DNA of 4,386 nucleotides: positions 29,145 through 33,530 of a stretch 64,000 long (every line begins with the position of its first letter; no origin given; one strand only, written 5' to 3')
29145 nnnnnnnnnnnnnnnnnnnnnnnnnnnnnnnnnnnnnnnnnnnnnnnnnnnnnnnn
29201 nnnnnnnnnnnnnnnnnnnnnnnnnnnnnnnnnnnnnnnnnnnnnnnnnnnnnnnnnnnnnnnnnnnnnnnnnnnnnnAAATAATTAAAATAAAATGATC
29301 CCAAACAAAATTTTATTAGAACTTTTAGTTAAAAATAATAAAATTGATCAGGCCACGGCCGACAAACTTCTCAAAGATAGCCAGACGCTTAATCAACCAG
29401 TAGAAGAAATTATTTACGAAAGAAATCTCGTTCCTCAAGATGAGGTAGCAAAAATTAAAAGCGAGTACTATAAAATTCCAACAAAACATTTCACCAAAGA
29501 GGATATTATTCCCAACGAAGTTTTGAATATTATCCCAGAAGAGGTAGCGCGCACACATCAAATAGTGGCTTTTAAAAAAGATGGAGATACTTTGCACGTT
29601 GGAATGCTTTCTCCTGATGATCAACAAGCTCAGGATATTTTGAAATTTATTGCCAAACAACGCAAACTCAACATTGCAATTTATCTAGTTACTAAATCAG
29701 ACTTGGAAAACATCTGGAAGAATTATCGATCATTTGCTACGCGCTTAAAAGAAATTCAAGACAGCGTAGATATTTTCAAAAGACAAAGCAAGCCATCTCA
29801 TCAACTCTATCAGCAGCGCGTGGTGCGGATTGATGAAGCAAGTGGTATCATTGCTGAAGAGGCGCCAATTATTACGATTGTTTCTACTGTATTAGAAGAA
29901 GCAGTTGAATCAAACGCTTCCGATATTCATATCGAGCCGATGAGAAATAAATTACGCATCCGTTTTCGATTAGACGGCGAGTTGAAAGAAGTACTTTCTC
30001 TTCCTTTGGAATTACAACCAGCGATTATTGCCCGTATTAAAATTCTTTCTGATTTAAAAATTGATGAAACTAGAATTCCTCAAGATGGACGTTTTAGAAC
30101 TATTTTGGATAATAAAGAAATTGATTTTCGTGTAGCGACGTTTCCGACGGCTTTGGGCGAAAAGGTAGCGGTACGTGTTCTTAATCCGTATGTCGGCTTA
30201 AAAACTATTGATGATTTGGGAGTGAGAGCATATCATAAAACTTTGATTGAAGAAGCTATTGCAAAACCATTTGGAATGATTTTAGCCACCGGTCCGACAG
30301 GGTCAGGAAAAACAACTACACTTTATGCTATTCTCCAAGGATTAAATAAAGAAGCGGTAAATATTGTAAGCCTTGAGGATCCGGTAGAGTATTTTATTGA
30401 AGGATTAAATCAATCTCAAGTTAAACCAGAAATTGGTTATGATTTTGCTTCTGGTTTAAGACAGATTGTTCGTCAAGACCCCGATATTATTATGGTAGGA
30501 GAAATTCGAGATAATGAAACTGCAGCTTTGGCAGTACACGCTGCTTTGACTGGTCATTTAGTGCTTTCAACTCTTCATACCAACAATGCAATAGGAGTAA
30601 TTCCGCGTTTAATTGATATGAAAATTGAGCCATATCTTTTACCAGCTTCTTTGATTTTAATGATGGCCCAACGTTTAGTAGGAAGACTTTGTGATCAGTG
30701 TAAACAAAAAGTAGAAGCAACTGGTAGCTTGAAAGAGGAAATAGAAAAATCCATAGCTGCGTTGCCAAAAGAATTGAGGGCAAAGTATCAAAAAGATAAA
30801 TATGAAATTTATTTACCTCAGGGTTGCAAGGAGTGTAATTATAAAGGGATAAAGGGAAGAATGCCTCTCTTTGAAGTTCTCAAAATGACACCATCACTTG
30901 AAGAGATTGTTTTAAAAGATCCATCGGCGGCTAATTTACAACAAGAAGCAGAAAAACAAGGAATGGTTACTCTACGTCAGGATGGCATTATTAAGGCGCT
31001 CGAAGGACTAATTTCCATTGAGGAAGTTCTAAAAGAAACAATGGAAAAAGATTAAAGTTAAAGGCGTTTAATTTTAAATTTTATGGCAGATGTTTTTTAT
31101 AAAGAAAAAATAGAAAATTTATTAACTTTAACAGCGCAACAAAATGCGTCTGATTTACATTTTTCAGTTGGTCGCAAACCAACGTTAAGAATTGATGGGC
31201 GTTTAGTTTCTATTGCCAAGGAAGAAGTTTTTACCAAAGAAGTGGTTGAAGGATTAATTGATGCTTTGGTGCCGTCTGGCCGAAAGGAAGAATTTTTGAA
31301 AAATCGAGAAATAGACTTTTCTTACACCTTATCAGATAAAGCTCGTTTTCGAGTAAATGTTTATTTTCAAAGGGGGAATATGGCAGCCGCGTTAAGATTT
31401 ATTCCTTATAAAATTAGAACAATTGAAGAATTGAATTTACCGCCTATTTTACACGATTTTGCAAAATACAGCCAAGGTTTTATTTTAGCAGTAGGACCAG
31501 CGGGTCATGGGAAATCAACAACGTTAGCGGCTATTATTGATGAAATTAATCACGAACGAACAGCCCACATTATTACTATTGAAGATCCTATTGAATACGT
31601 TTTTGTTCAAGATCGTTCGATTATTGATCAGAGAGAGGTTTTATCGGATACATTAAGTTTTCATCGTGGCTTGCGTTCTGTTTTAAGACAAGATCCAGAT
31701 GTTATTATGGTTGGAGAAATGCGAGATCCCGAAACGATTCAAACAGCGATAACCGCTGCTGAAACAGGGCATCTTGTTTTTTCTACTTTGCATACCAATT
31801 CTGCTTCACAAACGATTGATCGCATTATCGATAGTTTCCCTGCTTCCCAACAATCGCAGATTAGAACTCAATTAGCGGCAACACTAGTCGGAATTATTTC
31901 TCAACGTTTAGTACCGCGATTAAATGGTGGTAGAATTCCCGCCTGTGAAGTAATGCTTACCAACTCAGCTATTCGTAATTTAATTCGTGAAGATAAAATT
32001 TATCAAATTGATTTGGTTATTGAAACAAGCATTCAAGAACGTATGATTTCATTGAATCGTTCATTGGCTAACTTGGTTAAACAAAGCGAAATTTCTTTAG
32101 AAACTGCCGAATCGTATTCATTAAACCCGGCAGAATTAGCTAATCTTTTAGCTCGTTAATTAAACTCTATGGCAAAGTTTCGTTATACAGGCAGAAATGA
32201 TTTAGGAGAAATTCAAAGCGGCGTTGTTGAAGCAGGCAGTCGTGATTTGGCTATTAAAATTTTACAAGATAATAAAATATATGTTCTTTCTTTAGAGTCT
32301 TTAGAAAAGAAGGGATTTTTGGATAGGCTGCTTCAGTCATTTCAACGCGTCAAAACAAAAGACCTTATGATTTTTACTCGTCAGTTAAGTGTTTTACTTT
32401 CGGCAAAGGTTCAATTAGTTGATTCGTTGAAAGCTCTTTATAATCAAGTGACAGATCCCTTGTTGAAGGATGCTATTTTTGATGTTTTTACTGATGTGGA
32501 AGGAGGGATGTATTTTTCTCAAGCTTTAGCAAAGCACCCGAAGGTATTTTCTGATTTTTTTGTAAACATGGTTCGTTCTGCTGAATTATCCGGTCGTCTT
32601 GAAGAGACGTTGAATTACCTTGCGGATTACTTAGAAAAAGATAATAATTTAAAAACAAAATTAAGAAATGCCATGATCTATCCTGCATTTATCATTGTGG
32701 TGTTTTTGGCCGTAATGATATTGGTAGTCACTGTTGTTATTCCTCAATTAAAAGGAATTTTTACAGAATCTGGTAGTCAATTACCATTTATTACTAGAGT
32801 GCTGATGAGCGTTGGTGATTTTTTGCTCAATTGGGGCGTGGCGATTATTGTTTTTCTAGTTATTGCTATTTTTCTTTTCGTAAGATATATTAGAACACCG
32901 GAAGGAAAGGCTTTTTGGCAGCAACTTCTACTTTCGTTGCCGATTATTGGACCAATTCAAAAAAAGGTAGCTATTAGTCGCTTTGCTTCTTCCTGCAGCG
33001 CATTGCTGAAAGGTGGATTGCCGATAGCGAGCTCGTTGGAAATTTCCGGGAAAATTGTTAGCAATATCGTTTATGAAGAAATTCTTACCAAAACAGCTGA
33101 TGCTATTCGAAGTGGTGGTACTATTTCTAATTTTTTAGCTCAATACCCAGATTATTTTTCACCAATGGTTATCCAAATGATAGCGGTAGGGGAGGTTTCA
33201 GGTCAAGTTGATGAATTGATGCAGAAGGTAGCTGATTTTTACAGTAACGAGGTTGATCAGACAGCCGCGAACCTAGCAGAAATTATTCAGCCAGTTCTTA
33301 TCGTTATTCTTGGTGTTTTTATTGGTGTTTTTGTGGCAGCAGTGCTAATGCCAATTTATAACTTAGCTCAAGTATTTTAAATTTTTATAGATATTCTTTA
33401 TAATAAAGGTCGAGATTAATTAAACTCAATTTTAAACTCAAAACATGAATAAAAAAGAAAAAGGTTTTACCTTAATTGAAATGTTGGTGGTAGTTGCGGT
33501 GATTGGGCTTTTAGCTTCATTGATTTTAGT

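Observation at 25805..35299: Complete type IV pilus / DNA-uptake locus with adjacent ComFC in a reduced genome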

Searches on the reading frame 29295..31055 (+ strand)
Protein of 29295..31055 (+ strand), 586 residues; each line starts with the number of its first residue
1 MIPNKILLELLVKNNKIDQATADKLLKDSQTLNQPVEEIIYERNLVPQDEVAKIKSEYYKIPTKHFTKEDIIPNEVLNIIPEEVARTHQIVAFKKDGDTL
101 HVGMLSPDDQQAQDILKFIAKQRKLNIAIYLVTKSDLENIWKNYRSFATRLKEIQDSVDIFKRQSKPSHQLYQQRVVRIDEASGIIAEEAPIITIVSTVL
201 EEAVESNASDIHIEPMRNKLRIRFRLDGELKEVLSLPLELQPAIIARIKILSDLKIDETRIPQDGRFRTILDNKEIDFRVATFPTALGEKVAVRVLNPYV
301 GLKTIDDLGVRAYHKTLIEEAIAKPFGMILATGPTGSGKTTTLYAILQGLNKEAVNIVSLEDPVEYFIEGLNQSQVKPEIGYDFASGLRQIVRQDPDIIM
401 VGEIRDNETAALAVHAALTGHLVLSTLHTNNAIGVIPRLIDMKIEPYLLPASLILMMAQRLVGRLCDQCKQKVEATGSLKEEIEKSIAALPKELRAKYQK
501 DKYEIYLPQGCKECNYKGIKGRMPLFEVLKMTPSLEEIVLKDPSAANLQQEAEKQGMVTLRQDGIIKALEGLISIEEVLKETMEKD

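Call 3: search_protein_families(library=pfam, proteins=[window:29295-31055:+], max_evalue=0.1)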
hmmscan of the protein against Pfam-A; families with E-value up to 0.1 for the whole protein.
window:29295-31055:+ (586 aa): 22 families
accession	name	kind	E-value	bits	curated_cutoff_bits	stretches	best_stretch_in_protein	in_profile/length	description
PF00437.27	T2SSE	-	4.6e-126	420.8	24.9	1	188-579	4-369/370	Type II/IV secretion system protein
PF05157.20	MshEN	-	9e-12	45.3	23.1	1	72-147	13-86/90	MshEN domain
PF00485.24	PRK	-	0.00029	21.2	22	0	125-172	129-175/196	Phosphoribulokinase / Uridine kinase family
PF13604.12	AAA_30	-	0.00086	19.5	27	1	316-358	8-50/191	AAA domain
PF13401.12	AAA_22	-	0.0012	19.6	27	1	327-358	6-37/130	AAA domain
PF13173.12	AAA_14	-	0.0013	19.1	27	1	328-367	4-44/129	AAA domain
PF25199.1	nSTAND_NTPase5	-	0.0013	19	34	1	318-359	33-75/145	Novel STAND NTPase 5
PF04665.18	Pox_A32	-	0.0041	17.1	22.8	0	321-353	9-40/242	Poxvirus A32 protein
PF20720.3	nSTAND3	-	0.0072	16.5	27.2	1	327-365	18-56/155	Novel STAND NTPase 3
PF12775.13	AAA_7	-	0.015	15.3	25.8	1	328-359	35-66/181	P-loop containing dynein motor region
PF00005.33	ABC_tran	-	0.017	16.2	25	0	331-371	16-52/137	ABC transporter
PF13245.12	AAA_19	-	0.017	15.8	25.1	0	325-354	10-39/134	AAA domain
PF04851.21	ResIII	-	0.018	15.4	22.5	1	315-354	9-51/164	Type III restriction enzyme, res subunit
PF13476.12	AAA_23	-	0.02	16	27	1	327-357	20-50/201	AAA domain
PF13191.12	AAA_16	-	0.03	15.3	32.6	1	325-376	24-78/167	AAA ATPase domain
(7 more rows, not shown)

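Call 4: search_protein_families(library=ncbifam, proteins=[window:29295-31055:+], max_evalue=0.1)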
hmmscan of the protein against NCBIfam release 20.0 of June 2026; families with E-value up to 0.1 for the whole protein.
window:29295-31055:+ (586 aa): 27 families (the best 25 are shown)
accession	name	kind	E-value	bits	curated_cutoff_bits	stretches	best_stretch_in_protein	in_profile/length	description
TIGR02538.1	type_IV_pilB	equivalog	3.1e-165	551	675.65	1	7-583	2-563/564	type IV-A pilus assembly ATPase PilB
TIGR02533.1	type_II_gspE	equivalog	3.1e-149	497.7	630.25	1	80-582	4-486/486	type II secretion system ATPase GspE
NF053534.1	T4PilAsmATPsTfpB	equivalog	3.4e-132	441.8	850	1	74-580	91-580/584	type IV pilus assembly ATPase TfpB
NF007755.0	PRK10436.1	equivalog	6.1e-128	427.4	617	1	83-580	12-457/465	type II secretion system protein GspE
NF041000.1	ATPase_ComGA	equivalog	2.6e-73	246.3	300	1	198-462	2-265/267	competence type IV pilus ATPase ComGA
TIGR01420.1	pilT_fam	subfamily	1.4e-55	189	319.1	2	198-462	4-268/343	PilT/PilU family type 4a pilus ATPase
TIGR02525.1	plasmid_TraJ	equivalog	3.6e-24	85.4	368.3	1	320-442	143-272/372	plasmid transfer ATPase TraJ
TIGR02524.1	dot_icm_DotB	equivalog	4.9e-21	75.3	463.3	1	318-440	126-257/358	Dot/Icm type IV secretion system ATPase DotB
NF058587.1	archaellum_moto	equivalog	9.3e-15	54.3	550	1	329-444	278-398/527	archaellum flagellar ATPase motor FlaI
TIGR02782.1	TrbB_P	equivalog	1.4e-13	50.8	304.55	1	315-440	126-253/303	P-type conjugative transfer ATPase TrbB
NF010407.0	PRK13833.1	subfamily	2.2e-12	47.1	499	1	314-444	133-264/323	conjugal transfer protein TrbB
NF010469.0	PRK13894.1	subfamily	9.2e-12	44.9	508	1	312-439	136-264/320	conjugal transfer ATPase TrbB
TIGR03819.1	heli_sec_ATPase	hypoth_equivalog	1.4e-10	40.9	373.15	1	284-439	135-297/340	TadA family conjugal transfer-associated ATPase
TIGR02788.1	VirB11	equivalog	2.3e-10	40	249.95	1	315-443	134-266/308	P-type DNA transfer ATPase VirB11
NF053672.1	bindosome_BasE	exception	2.5e-10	39.7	1000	1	323-441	269-390/512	bindosome assembly system ATPase subunit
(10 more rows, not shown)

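Call 21: find_related_loci(query=window:29295-31055:+, collection=genome_contigs, flank=10000)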
Query window:29295-31055:+ (586 aa) in genome_contigs; peptide patterns used: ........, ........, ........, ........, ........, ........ (x = any residue, [..] = any of these).
598 stretches matched a pattern (row limit reached: there are more); 543 encode a relative of the query (tblastn E <= 1e-3); the best 80 are kept; 80 distinct loci.
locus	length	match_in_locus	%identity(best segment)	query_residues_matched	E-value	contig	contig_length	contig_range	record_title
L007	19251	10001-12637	89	1-584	0e+0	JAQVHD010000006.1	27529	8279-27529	MAG: Candidatus Paceibacterota bacterium isolate STE_198 NODE_3580_length_27529_cov_25.440625_Sandtown_E, whole genome s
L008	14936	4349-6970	84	1-584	0e+0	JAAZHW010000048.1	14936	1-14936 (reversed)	MAG: Parcubacteria group bacterium isolate AS16jrsBPLL_9 19705_AS16, whole genome shotgun sequence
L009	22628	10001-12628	81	1-584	0e+0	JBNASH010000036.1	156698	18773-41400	MAG: Minisyncoccia bacterium isolate Kamch4336-1-MF-11 bin11_SPAdes_re-assembly_contigs.fa-36, whole genome shotgun sequ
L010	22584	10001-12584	57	4-584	0e+0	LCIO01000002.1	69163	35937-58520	MAG: Candidatus Wolfebacteria bacterium GW2011_GWA1_44_24 UW50_C0002, whole genome shotgun sequence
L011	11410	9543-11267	57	4-584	0e+0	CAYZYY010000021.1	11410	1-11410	MAG TPA_asm: uncultured Candidatus Saccharibacteria bacterium isolate binchicken_co129_17 genome assembly, contig: NODE_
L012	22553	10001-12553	57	4-584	0e+0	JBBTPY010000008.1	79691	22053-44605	MAG: Patescibacteria group bacterium isolate H52-bin120_1 H52_bin120_1_000000000008, whole genome shotgun sequence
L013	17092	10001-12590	56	4-586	0e+0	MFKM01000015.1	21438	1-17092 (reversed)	MAG: Candidatus Jorgensenbacteria bacterium RIFCSPLOWO2_12_FULL_42_11 rifcsplowo2_12_scaffold_2556, whole genome shotgun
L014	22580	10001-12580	57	4-584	0e+0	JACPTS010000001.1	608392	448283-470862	MAG: Candidatus Harrisonbacteria bacterium isolate NC_groundwater_738_Ag_S-0.65um_42_30 S37_SO-6_scaffold_114001, whole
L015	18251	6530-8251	55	4-584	0e+0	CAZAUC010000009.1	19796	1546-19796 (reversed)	MAG TPA_asm: uncultured Candidatus Saccharibacteria bacterium isolate SRP214966_co6_158 genome assembly, contig: NODE_15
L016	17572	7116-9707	55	4-584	0e+0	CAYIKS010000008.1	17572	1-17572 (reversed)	MAG TPA_asm: uncultured Candidatus Saccharibacteria bacterium isolate ERP119705_co20_486 genome assembly, contig: NODE_3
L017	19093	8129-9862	56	2-584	0e+0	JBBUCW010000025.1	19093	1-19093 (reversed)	MAG: Patescibacteria group bacterium isolate H51-bin166_1 H51_bin166_1_000000000025, whole genome shotgun sequence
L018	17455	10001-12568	56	4-580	0e+0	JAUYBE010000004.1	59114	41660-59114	MAG: bacterium isolate C19_maxbin.019_sub C19_k141_56495, whole genome shotgun sequence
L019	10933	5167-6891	55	1-584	0e+0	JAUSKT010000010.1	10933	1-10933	MAG: bacterium isolate E14_metabat.bin.74_sub E14_k141_96999, whole genome shotgun sequence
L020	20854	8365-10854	56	4-584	0e+0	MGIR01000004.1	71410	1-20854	MAG: Candidatus Wolfebacteria bacterium RIFCSPLOWO2_01_FULL_45_19 rifcsplowo2_01_scaffold_1670, whole genome shotgun seq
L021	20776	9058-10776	57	1-584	0e+0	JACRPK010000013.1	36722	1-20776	MAG: Candidatus Wolfebacteria bacterium isolate NC_groundwater_1985_Pr3_S-0.2um_36_7 scaffold_80817, whole genome shotgu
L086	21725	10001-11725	49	7-584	0e+0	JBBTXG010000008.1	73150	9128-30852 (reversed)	MAG: Patescibacteria group bacterium isolate H51-bin334_1 H51_bin334_1_000000000008, whole genome shotgun sequence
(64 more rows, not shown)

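Call 61: search_protein_families(library=pfam, alignment_id=A4, max_evalue=0.00001)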
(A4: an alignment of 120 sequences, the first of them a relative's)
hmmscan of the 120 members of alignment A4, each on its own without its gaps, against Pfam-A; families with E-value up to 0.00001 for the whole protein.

A. member 1, L010:1959-2858:- (299 aa): 1 family
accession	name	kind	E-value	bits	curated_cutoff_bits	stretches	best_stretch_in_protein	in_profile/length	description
PF02481.21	DNA_processg_A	-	4e-77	258.6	29.6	1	3-211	3-210/212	DNA recombination-mediator protein A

B. families by the number of members that match (of 120 scanned): 111 families (the first 25 are shown)
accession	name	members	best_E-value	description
PF17191.10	RecG_wedge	7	1.8e-28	RecG wedge domain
PF00270.35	DEAD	7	3.1e-26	DEAD/DEAH box helicase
PF00271.37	Helicase_C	7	1.8e-25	Helicase conserved C-terminal domain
PF04851.21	ResIII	7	2.9e-17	Type III restriction enzyme, res subunit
PF19833.4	RecG_dom3_C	6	2.1e-12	ATP-dependent DNA helicase RecG, domain 3, C-terminal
PF22590.2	Cas3-like_C_2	5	9.1e-08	CRISPR-associated nuclease/helicase Cas3, C-terminal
PF01702.25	TGT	4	5.1e-127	Queuine tRNA-ribosyltransferase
PF16363.11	GDP_Man_Dehyd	4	4.1e-58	GDP-mannose 4,6 dehydratase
PF01370.27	Epimerase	4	1.5e-56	NAD dependent epimerase/dehydratase family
PF01336.31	tRNA_anti-codon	4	1.1e-08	OB-fold nucleic acid binding domain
PF00689.26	Cation_ATPase_C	3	2e-46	Cation transporting ATPase, C-terminus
PF06210.16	DUF1003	3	8.4e-26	Protein of unknown function (DUF1003)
PF00702.32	Hydrolase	3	9.8e-25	haloacid dehalogenase-like hydrolase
PF13196.11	DUF4012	3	3.4e-21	Protein of unknown function (DUF4012)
PF04542.20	Sigma70_r2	3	7.6e-20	Sigma-70 region 2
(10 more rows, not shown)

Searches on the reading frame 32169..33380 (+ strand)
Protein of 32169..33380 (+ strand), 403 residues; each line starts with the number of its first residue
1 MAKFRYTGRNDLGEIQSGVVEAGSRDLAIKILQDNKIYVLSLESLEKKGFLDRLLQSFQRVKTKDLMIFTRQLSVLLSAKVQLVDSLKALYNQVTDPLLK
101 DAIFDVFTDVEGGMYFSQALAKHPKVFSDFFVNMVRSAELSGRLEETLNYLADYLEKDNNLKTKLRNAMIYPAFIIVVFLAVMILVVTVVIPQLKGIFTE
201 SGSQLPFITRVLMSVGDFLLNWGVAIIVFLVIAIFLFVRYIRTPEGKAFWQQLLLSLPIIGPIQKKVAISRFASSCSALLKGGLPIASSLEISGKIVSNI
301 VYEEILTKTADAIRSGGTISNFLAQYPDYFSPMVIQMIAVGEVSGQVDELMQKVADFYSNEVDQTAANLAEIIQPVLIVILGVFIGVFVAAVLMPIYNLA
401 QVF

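Call 3: search_protein_families(library=pfam, proteins=[window:32169-33380:+], max_evalue=0.1)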
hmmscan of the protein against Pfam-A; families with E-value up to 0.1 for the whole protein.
window:32169-33380:+ (403 aa): 2 families
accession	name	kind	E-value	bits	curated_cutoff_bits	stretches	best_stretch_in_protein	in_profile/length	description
PF00482.28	T2SSF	-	2.8e-61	205.5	25.2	2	69-192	1-125/125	Type II secretion system (T2SS), protein F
PF20990.2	DUF2207_C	-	4e-07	30.4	33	1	116-253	100-203/247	Predicted membrane protein (DUF2207) C-terminal domain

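Call 4: search_protein_families(library=ncbifam, proteins=[window:32169-33380:+], max_evalue=0.1)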
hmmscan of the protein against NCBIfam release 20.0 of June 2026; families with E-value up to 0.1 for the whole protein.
window:32169-33380:+ (403 aa): 7 families
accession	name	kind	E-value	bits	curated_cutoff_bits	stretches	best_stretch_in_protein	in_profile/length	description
TIGR02120.1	GspF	equivalog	4.8e-107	358.6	424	1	4-401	1-399/401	type II secretion system inner membrane protein GspF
NF052607.1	T4PiliAsmPilCThrm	equivalog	7.3e-94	315.1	700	1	1-399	1-400/406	type IV pilus assembly protein PilC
NF052606.1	T4PiliAsmPilCMyx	equivalog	1.6e-87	294.1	700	1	2-401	20-416/419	type IV pilus assembly protein PilC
NF007861.0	PRK10573.1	equivalog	1.9e-74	251.1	401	1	4-402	7-397/401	protein transport protein HofC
NF047826.1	T3SSXpsF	equivalog_domain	3.8e-69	233.4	650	1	1-401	1-402/405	type II secretion system protein XpsF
NF041012.2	T4P_ComGB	equivalog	1.8e-43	149.1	240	1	69-400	6-331/332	competence type IV pilus assembly protein ComGB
NF046000.1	MAG1210_fam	subfamily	0.051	12.2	275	1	119-238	12-117/550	MAG1210 family protein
